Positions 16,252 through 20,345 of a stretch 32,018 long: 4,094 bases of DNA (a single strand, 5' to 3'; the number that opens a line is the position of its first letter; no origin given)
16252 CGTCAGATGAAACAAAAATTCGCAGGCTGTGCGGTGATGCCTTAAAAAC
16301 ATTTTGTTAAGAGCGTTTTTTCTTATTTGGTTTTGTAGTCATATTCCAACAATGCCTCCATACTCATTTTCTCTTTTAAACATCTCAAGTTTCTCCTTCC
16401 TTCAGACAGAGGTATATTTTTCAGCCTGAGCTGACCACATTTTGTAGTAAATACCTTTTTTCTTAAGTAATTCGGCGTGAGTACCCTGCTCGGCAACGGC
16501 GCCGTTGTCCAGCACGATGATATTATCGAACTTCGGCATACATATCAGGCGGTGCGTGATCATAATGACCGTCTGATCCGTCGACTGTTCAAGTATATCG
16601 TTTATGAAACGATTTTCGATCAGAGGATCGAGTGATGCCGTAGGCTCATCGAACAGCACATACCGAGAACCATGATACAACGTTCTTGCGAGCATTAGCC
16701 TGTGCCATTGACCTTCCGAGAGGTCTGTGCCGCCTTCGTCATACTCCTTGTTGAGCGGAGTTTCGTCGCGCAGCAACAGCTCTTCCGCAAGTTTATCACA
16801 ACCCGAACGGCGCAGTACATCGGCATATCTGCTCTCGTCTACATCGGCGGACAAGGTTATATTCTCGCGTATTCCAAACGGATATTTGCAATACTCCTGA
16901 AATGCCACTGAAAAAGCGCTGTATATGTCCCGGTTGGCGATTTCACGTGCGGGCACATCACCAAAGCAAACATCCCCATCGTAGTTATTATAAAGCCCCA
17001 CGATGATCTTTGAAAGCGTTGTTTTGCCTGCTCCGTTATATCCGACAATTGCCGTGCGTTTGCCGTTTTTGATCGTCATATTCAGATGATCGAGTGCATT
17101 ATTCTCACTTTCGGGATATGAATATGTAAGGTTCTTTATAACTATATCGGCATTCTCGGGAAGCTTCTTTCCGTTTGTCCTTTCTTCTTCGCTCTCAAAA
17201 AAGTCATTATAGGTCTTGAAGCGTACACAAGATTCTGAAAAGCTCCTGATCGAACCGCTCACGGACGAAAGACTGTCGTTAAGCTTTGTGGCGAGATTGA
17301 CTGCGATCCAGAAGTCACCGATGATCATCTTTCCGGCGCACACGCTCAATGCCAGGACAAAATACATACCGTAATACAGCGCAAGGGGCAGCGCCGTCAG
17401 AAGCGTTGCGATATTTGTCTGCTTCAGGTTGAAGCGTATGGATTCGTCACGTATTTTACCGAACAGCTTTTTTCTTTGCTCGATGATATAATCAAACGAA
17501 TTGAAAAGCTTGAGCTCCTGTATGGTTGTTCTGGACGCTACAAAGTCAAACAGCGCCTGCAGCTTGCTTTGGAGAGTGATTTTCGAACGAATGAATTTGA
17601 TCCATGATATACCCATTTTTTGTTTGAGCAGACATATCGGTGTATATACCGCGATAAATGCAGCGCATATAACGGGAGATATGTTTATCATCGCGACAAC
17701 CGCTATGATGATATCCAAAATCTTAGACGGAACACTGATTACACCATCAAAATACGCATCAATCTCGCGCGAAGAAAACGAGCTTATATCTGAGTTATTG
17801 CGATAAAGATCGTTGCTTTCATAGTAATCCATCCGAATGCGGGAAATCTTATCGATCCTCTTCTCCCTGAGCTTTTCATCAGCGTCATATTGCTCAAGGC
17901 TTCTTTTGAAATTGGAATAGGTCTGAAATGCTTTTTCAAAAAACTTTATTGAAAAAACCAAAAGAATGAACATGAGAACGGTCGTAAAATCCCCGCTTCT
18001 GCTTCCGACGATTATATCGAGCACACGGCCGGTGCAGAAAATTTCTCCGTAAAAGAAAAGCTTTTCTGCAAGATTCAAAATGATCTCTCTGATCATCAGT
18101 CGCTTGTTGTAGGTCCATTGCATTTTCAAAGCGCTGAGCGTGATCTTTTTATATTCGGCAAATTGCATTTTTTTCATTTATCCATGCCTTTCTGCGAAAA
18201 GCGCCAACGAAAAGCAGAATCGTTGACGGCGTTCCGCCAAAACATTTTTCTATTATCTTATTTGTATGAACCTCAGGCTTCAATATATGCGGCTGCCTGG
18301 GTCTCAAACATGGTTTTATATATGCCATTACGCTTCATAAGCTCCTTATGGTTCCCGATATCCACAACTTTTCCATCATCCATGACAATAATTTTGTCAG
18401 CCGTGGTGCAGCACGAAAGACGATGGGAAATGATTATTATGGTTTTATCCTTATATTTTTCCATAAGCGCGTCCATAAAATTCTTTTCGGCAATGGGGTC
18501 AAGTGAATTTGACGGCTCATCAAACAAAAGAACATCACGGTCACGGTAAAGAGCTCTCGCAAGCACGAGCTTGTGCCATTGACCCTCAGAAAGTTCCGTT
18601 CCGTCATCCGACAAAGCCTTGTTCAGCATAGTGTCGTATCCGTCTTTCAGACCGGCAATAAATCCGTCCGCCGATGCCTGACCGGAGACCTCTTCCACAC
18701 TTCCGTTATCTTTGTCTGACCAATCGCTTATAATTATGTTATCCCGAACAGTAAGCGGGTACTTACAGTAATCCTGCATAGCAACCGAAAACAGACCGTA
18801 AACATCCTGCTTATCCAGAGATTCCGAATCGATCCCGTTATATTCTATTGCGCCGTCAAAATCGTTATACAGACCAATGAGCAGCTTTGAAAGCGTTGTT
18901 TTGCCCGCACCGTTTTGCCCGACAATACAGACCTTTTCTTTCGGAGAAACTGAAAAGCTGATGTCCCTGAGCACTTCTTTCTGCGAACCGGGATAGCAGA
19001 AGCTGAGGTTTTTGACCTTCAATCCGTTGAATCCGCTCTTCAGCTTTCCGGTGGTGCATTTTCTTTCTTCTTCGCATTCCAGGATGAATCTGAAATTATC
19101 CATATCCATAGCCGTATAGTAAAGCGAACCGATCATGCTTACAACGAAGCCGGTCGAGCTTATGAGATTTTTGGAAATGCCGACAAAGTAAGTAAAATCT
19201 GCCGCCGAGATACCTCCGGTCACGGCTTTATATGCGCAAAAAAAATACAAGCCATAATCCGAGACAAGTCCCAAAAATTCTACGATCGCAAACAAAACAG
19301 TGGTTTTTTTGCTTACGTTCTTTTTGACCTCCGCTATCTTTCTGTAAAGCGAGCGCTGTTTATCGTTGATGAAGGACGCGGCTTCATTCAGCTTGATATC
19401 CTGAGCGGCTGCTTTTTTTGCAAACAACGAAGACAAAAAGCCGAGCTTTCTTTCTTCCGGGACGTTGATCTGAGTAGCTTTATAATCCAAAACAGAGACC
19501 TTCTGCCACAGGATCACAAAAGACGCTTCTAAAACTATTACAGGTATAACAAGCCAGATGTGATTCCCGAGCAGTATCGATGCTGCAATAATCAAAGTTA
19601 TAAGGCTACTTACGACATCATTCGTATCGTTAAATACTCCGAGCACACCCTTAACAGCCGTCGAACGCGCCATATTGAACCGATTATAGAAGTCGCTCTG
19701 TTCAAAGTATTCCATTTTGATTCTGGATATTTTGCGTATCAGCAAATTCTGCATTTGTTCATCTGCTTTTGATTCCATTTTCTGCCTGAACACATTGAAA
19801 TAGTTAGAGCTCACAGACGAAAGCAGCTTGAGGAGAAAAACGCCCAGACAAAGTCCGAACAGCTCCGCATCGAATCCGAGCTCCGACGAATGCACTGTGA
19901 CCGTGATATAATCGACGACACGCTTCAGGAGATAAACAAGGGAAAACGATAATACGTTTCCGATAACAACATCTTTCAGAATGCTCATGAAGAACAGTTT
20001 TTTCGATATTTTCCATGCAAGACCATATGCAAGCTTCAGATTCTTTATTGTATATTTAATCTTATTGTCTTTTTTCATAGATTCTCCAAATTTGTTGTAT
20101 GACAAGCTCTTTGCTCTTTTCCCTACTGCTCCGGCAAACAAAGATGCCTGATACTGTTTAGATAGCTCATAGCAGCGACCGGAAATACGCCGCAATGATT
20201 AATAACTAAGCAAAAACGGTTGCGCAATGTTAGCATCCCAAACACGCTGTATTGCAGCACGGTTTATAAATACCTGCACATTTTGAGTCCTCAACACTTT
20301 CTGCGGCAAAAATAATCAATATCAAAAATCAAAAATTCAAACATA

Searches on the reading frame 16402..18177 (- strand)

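Call 65: search_protein_families(library=pfam, proteins=[window:16402-18177:-], max_evalue=0.001)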
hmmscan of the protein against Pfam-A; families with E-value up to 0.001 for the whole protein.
window:16402-18177:- (591 aa): 4 families
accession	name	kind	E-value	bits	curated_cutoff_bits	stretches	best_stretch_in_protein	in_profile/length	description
PF00005.33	ABC_tran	-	5.9e-23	82.4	25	1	362-514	1-137/137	ABC transporter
PF13304.12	AAA_21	-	1.2e-05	26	27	0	505-542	260-298/304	AAA domain, putative AbiEii toxin, Type IV TA system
PF00664.28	ABC_membrane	-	0.00039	20.6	28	1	46-296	19-267/274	ABC transporter transmembrane region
PF02463.25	SMC_N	-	0.00045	20.2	40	0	493-554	148-209/220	RecF/RecN/SMC N terminal domain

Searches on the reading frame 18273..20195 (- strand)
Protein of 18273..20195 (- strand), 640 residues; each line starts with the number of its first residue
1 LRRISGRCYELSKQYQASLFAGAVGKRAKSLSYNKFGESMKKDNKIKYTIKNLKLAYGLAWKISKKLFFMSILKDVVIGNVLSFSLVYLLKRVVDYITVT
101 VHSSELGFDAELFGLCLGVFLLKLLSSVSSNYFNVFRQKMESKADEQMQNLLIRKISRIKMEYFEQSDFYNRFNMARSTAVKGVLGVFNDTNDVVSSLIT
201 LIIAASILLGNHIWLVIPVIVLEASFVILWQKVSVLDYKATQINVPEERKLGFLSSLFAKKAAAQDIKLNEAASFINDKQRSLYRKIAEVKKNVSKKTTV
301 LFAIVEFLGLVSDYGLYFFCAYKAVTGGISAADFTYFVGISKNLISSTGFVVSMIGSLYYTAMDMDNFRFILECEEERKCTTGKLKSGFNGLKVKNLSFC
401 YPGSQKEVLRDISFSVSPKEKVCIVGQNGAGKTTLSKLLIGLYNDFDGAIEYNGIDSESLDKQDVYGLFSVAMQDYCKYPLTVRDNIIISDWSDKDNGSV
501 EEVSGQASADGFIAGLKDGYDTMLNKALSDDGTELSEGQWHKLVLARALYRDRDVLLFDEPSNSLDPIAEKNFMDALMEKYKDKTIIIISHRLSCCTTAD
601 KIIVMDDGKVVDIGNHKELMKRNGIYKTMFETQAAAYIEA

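Call 65: search_protein_families(library=pfam, proteins=[window:18273-20195:-], max_evalue=0.001)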
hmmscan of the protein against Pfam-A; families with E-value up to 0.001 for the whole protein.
window:18273-20195:- (640 aa): 3 families
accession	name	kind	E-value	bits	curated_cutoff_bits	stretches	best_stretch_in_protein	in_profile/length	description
PF00005.33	ABC_tran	-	9.8e-25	88.2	25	1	409-563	1-137/137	ABC transporter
PF13304.12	AAA_21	-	1.9e-09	38.5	27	1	534-591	237-298/304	AAA domain, putative AbiEii toxin, Type IV TA system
PF02463.25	SMC_N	-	1.1e-05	25.4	40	0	542-605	148-211/220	RecF/RecN/SMC N terminal domain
